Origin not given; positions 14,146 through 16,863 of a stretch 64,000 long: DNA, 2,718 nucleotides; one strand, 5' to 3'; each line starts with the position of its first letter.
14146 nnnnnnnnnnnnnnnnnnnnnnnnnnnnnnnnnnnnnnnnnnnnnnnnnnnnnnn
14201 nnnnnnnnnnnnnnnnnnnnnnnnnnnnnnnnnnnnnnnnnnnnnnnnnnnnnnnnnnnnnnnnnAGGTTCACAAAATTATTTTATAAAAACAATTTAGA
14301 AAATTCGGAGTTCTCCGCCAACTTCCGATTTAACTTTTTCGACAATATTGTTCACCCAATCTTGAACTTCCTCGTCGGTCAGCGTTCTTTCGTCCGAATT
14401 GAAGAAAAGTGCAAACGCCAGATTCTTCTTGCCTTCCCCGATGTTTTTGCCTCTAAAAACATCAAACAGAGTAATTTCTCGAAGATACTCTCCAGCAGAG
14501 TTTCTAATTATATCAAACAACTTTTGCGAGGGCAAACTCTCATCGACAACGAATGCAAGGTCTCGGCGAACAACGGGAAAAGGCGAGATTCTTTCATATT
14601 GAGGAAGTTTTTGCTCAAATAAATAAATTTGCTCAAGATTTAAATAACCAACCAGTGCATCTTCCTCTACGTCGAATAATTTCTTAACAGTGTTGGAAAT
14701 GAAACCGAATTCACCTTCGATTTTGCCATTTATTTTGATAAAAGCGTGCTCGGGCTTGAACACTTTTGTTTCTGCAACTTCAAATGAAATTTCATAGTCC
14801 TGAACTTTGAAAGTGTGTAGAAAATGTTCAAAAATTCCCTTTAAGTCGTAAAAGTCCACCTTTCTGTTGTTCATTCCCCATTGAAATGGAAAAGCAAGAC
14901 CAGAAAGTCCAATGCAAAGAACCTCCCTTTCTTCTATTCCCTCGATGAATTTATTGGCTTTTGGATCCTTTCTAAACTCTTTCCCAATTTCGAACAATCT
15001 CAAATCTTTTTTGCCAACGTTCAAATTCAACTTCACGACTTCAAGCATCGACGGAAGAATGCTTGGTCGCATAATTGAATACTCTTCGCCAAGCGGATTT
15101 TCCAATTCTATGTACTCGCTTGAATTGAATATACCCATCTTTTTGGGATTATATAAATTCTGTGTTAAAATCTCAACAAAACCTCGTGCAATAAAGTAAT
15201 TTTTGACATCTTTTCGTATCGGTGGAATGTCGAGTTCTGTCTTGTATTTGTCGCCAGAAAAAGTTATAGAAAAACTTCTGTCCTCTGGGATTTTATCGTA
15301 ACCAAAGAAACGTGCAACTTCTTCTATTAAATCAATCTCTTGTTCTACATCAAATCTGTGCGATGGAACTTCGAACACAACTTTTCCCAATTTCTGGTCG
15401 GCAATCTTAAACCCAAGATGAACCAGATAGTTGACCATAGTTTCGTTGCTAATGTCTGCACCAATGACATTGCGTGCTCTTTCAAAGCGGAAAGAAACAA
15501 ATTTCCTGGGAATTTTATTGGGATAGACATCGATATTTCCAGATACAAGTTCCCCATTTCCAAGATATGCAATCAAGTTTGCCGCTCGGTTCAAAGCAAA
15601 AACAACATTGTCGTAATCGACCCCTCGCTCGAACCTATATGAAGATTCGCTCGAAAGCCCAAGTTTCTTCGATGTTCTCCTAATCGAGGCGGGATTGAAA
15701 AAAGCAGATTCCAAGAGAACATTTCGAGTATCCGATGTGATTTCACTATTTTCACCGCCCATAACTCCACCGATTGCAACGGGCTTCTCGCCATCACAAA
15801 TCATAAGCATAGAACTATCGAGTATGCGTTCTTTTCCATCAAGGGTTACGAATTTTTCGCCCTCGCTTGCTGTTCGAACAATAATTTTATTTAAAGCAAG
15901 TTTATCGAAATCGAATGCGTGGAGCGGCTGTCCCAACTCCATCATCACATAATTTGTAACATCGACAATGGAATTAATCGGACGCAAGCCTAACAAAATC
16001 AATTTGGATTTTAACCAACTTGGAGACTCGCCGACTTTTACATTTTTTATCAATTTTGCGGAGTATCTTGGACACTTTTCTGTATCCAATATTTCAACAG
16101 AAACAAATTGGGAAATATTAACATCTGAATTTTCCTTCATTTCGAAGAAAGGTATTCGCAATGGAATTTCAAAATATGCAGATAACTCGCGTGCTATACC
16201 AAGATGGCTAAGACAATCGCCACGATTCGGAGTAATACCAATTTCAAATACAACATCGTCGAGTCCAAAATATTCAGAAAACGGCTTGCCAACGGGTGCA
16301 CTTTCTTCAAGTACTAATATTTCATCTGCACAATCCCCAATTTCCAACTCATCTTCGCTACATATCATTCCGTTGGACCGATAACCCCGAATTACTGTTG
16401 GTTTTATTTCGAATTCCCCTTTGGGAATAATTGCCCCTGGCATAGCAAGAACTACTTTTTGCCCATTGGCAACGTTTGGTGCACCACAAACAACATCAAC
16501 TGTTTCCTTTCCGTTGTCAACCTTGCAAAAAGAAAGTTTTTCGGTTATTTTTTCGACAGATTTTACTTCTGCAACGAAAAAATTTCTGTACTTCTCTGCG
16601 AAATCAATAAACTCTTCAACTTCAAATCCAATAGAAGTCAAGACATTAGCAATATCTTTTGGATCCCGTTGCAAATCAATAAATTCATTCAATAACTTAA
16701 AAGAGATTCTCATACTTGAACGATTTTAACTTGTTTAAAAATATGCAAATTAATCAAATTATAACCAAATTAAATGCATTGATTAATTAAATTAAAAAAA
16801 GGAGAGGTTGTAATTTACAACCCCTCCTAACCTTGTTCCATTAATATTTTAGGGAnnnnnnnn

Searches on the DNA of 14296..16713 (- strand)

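Call 78: search_rna_families(sources=[L014, L017, L092, L093, L015], threshold=gathering)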
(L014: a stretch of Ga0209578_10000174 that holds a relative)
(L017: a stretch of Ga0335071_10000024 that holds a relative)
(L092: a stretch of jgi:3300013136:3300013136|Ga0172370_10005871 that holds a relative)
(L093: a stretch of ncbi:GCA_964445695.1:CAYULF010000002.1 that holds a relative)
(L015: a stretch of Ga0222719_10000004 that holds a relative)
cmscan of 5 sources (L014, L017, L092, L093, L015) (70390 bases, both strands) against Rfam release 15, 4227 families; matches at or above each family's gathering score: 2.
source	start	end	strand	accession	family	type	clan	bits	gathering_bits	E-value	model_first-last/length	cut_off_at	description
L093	14756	14828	+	RF00005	tRNA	Gene; tRNA;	CL00001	65.8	29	5.1e-12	1-71/71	no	tRNA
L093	4249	4321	-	RF00005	tRNA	Gene; tRNA;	CL00001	64.6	29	1e-11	1-71/71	no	tRNA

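Call 79: search_rna_families(source=L017, start=9100, end=9600, threshold=evalue, max_evalue=1)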
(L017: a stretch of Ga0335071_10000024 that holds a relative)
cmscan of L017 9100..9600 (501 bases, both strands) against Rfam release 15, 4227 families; matches with E-value up to 1: 1.
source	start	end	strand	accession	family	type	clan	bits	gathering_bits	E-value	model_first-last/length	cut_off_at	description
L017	9193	9263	-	RF02979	freshwater-1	Gene; sRNA;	-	16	72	0.86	1-62/62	no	freshwater-1 RNA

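Call 80: search_rna_families(source=L014, start=9900, end=10400, threshold=evalue, max_evalue=1)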
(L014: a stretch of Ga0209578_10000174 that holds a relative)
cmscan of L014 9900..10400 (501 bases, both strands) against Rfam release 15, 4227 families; matches with E-value up to 1: 0.
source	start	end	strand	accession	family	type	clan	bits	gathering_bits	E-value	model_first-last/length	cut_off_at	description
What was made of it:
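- Tried and rejected: 6S RNA was sought in the zapA-rny gap of related loci and not found (calls 78-80).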
